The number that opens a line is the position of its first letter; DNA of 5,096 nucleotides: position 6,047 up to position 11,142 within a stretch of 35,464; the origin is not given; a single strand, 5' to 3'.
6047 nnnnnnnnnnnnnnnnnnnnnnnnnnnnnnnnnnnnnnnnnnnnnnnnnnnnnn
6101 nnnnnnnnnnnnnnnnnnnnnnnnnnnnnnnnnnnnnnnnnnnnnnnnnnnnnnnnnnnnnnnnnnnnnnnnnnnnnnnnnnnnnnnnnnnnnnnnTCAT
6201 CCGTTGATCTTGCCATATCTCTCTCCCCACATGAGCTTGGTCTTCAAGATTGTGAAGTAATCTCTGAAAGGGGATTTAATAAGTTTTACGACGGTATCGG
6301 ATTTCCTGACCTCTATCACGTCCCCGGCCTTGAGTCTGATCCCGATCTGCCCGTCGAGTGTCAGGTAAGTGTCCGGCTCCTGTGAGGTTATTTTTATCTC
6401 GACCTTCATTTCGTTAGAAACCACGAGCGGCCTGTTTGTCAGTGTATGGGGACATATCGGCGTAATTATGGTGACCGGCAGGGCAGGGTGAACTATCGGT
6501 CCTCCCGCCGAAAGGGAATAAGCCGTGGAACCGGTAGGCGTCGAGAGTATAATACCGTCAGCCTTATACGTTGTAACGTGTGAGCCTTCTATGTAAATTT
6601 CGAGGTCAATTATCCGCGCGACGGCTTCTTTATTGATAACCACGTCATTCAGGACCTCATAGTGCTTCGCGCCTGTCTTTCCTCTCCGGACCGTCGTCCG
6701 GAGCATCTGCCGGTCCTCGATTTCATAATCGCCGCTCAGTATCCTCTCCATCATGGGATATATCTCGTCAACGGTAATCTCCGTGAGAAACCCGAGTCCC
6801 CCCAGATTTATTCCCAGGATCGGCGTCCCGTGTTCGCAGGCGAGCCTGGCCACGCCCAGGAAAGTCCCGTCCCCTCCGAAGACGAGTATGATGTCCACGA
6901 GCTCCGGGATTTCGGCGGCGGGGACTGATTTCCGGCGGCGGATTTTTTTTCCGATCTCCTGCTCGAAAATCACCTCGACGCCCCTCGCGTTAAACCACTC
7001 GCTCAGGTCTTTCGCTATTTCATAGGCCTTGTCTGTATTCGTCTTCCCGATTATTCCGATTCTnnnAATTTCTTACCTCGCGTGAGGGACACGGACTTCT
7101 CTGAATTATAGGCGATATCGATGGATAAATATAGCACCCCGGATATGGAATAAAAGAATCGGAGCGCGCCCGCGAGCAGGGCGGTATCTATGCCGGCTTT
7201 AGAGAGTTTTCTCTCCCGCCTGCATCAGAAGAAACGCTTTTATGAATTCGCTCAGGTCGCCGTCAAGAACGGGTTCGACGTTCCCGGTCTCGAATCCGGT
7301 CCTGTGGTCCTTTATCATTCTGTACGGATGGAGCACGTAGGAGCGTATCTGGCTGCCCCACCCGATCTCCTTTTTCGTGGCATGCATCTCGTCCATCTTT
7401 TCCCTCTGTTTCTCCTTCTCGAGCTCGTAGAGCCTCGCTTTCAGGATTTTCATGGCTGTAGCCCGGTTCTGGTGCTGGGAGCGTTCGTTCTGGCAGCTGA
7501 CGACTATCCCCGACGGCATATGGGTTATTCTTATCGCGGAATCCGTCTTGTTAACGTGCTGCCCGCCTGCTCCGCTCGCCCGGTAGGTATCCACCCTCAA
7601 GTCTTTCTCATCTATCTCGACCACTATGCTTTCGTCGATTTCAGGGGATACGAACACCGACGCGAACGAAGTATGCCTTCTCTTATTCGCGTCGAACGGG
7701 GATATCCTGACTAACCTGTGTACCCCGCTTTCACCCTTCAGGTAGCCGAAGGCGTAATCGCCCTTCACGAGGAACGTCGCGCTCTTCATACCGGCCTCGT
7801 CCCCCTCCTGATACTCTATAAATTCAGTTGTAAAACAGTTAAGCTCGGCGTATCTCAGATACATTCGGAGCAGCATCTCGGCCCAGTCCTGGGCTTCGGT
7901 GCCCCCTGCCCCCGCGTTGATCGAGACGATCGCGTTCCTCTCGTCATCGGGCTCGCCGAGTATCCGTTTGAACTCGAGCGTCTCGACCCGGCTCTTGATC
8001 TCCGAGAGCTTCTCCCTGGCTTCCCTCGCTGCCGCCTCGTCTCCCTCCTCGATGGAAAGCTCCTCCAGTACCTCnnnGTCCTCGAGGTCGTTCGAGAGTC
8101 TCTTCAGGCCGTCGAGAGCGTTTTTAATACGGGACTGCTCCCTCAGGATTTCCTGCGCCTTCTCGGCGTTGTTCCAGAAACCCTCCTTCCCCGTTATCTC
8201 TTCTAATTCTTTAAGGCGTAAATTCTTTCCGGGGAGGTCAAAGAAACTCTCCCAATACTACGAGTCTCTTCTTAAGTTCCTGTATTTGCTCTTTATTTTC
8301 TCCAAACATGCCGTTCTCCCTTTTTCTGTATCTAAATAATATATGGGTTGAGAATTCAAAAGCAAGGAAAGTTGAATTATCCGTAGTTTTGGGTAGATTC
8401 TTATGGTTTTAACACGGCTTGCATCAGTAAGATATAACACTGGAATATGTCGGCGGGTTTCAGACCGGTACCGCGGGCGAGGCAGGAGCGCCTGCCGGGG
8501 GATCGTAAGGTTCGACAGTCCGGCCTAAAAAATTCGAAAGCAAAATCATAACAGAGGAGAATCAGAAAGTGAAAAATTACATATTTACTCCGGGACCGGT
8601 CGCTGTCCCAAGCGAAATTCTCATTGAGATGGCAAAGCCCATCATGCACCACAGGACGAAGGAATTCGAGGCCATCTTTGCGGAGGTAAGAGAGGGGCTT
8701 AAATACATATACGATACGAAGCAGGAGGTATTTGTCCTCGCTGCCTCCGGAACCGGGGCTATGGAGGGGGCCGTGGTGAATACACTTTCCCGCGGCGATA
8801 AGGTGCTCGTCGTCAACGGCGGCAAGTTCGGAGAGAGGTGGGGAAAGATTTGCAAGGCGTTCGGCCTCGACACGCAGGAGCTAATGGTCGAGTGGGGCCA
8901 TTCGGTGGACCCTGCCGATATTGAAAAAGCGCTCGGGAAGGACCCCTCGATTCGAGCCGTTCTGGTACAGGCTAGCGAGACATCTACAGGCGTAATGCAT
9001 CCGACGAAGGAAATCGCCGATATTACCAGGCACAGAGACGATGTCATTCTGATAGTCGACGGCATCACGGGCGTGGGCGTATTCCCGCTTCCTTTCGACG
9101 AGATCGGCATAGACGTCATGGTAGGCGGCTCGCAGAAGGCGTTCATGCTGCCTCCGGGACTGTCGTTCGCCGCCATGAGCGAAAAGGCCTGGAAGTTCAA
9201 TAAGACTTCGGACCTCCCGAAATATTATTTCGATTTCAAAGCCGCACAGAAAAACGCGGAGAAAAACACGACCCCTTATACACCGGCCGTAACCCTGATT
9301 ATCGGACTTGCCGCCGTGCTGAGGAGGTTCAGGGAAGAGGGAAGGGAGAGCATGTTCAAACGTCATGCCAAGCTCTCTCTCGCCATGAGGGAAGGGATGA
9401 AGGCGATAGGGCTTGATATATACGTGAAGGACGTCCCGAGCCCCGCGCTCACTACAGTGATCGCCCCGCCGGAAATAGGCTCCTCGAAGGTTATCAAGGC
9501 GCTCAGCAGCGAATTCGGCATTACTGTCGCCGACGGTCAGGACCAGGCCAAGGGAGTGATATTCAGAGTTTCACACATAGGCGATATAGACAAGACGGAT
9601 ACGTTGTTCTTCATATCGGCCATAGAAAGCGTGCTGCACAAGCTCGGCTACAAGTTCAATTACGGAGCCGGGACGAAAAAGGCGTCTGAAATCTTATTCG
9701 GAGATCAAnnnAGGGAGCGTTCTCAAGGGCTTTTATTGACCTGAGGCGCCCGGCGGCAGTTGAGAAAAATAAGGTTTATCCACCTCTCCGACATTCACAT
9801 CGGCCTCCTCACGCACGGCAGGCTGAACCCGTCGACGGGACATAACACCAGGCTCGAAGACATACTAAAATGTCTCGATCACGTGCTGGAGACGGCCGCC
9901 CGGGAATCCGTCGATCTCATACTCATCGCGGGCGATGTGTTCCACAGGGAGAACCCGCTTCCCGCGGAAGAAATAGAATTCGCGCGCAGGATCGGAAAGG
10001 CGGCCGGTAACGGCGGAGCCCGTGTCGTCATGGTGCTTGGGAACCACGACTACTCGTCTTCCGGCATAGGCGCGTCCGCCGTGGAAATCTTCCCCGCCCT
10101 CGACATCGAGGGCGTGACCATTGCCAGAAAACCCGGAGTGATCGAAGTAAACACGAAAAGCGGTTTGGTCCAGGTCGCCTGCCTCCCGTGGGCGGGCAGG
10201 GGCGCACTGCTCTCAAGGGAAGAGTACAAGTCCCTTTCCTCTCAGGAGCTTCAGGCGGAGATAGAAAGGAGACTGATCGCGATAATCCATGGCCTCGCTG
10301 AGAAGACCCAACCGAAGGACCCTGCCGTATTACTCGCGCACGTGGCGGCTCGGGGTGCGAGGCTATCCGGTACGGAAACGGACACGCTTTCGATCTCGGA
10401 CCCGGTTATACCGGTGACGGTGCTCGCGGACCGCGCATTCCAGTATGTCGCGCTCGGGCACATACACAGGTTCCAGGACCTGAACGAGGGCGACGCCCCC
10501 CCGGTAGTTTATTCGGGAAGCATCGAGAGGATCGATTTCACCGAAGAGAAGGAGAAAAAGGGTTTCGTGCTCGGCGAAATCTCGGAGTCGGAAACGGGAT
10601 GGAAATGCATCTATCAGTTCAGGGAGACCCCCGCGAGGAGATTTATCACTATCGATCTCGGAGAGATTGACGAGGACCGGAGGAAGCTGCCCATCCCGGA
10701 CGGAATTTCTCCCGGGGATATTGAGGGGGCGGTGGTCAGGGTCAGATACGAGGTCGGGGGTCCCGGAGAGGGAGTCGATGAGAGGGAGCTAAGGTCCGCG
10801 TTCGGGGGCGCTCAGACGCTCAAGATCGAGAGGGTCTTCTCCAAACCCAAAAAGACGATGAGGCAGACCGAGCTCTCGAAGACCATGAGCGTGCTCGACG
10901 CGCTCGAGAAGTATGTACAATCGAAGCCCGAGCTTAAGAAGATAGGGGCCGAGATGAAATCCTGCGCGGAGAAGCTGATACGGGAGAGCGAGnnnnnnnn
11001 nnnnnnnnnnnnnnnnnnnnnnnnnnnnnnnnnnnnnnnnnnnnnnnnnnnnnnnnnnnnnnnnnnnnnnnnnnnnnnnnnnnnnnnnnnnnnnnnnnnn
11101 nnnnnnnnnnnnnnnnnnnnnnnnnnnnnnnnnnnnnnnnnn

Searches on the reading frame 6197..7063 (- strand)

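Call 68: search_protein_families(library=pfam, proteins=[window:6197-7063:-], max_evalue=0.01)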
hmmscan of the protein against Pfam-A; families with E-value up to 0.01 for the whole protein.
window:6197-7063:- (288 aa): 3 families
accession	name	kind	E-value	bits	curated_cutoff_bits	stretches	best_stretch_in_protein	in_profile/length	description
PF20143.4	NAD_kinase_C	-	3.1e-40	137.3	23.7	1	138-263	1-125/126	ATP-NAD kinase C-terminal domain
PF01513.26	NAD_kinase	-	3e-22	79.7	25.5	1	2-113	1-130/130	ATP-NAD kinase N-terminal domain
PF00781.29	DAGK_cat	-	0.00082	19.4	23.6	1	12-82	14-84/125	Diacylglycerol kinase catalytic domain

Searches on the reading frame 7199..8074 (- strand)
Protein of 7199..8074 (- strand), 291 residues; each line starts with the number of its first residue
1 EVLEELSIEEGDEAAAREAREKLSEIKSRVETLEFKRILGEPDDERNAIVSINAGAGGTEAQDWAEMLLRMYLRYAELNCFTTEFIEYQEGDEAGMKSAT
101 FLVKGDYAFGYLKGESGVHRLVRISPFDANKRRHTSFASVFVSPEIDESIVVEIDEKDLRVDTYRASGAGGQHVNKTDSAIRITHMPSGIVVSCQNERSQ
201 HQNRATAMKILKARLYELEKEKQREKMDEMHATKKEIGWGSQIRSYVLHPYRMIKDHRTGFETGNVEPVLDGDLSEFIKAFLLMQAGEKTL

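Call 68: search_protein_families(library=pfam, proteins=[window:7199-8074:-], max_evalue=0.01)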
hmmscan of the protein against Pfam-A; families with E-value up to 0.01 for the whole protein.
window:7199-8074:- (291 aa): 2 families
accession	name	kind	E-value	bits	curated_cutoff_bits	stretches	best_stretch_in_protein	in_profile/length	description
PF03462.23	PCRF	-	2.9e-49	168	24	1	8-140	58-194/194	PCRF domain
PF00472.26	RF-1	-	7.5e-47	158.5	35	1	149-258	2-116/116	RF-1 domain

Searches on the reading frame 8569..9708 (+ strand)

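Call 10: search_protein_families(library=pfam, proteins=[window:8569-9708:+])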
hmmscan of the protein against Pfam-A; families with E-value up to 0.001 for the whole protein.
window:8569-9708:+ (380 aa): 2 families
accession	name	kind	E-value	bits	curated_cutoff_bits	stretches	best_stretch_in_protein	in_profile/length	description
PF00266.25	Aminotran_5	-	7e-26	91.5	21.5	1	26-328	34-343/371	Aminotransferase class-V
PF01053.26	Cys_Met_Meta_PP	-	0.00067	18.7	27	1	55-186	70-194/381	Cys/Met metabolism PLP-dependent enzyme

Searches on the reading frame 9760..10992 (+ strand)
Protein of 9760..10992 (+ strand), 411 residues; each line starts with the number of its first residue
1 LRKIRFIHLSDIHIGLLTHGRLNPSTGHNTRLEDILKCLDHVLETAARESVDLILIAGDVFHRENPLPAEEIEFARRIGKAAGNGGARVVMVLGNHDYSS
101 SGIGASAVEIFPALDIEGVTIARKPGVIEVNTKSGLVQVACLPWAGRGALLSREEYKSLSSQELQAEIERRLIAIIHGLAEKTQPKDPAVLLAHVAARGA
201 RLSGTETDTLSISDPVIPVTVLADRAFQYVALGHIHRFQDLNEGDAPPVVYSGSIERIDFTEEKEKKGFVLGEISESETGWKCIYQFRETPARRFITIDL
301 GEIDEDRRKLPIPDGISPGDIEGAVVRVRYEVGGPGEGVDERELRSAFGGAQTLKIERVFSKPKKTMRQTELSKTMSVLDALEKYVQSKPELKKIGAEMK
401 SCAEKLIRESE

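Call 10: search_protein_families(library=pfam, proteins=[window:9760-10992:+])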
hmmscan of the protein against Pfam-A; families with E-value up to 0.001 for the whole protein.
window:9760-10992:+ (411 aa): 2 families
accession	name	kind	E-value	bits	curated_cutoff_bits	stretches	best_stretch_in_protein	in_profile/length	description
PF00149.33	Metallophos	-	3.9e-15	57.2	21.5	1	4-237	1-190/191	Calcineurin-like phosphoesterase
PF12850.12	Metallophos_2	-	9.6e-08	32.6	27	1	5-274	2-151/154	Calcineurin-like phosphoesterase superfamily domain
